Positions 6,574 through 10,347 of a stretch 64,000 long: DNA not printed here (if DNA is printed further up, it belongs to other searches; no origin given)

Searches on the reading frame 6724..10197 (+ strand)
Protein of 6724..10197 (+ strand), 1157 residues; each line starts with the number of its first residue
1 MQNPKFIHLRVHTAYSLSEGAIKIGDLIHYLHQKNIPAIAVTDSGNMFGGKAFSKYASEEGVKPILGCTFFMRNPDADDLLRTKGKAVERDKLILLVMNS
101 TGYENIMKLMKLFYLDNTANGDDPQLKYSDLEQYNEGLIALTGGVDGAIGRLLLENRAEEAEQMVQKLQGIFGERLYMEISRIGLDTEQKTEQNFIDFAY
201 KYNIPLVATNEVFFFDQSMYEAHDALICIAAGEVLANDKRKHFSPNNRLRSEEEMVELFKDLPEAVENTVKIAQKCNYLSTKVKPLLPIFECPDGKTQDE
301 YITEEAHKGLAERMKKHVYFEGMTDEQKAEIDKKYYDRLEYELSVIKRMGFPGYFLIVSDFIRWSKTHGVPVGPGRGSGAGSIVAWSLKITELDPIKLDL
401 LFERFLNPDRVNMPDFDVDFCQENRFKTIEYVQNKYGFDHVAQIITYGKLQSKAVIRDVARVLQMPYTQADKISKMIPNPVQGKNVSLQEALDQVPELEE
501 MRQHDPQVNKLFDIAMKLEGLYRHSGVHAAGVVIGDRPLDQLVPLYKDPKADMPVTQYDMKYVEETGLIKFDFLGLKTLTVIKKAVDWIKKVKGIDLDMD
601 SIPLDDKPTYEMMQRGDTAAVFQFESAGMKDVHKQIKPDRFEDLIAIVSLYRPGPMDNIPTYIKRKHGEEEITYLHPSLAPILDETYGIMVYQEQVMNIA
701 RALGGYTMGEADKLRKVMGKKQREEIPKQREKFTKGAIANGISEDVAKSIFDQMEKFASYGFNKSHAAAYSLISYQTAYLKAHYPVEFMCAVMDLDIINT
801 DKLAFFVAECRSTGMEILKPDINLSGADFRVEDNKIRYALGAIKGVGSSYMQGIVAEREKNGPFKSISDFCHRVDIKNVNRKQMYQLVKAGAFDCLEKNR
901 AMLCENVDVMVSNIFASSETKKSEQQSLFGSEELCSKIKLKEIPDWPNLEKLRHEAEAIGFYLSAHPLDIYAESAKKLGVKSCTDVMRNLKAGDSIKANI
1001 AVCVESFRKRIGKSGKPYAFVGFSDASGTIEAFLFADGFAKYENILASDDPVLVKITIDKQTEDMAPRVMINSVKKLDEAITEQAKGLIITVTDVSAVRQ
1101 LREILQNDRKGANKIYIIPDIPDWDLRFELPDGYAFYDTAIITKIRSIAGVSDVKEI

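Call 7: search_protein_families(library=ncbifam, proteins=[window:6724-10197:+])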
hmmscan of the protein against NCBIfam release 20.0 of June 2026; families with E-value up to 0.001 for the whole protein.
window:6724-10197:+ (1157 aa): 15 families
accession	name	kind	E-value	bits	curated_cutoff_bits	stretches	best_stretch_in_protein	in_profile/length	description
NF004226.0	PRK05673.1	equivalog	0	1459.7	1002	1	1-1155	1-1144/1146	DNA polymerase III subunit alpha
TIGR00594.1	polc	superfamily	0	1265.6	434.35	1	6-1035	1-1022/1022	DNA polymerase III subunit alpha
NF005298.0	PRK06826.1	equivalog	0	1211.1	1260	1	4-1118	3-1113/1151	DNA polymerase III subunit alpha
NF005617.0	PRK07374.1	equivalog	0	1016.9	1653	1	6-1115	3-1118/1170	DNA polymerase III subunit alpha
NF005377.0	PRK06920.1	equivalog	4.6e-285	948.6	1806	1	5-1118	2-1069/1108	DNA polymerase III subunit alpha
NF007079.0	PRK09532.1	equivalog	1.1e-213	712.1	1525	1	6-764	3-778/876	DNA polymerase III subunit alpha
NF005516.0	PRK07135.1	equivalog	1e-204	682.6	1084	2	209-1062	144-961/974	DNA polymerase III DnaE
NF005582.0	PRK07279.1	equivalog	1.2e-198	662.5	1279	1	6-1107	2-988/1033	DNA polymerase III subunit alpha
NF004225.0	PRK05672.1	subfamily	3.6e-193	644.4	939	1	3-1081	3-1036/1047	error-prone DNA polymerase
NF004550.0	PRK05898.1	equivalog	6.4e-188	627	1182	2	205-915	136-828/971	DNA polymerase III subunit alpha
NF005616.0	PRK07373.1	equivalog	4.6e-70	236.4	646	1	757-1116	33-401/449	DNA polymerase III subunit alpha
NF001688.0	PRK00448.1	equivalog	5.8e-41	140.1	873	3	86-396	610-913/1445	PolC-type DNA polymerase III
TIGR01405.1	polC_Gram_pos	equivalog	1.1e-40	139.3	1043.45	3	87-396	377-678/1211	DNA polymerase III subunit alpha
TIGR00426.1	TIGR00426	subfamily_domain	0.00013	21.9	53.1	1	841-870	20-49/69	competence protein ComEA helix-hairpin-helix repeat region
TIGR01259.1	comE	subfamily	0.00069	19.6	152.35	0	840-871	70-101/120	comEA protein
